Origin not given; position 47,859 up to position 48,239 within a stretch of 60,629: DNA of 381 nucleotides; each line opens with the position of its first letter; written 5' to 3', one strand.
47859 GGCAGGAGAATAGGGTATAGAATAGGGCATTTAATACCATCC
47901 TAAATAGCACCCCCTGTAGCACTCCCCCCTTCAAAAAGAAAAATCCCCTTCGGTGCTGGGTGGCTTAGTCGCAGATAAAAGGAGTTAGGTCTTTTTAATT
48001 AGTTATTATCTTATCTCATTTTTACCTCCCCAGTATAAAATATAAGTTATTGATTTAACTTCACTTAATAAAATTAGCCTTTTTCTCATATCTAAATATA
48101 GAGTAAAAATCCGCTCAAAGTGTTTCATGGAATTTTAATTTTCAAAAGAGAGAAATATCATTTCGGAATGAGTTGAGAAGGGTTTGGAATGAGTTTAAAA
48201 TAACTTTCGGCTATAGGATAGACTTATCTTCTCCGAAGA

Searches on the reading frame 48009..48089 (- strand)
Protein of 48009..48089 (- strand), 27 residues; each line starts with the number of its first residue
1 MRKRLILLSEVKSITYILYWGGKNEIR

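Call 77: search_protein_families(library=pfam, proteins=[window:48009-48089:-], max_evalue=10)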
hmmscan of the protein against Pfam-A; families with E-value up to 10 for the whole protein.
seq(27 aa): 0 families
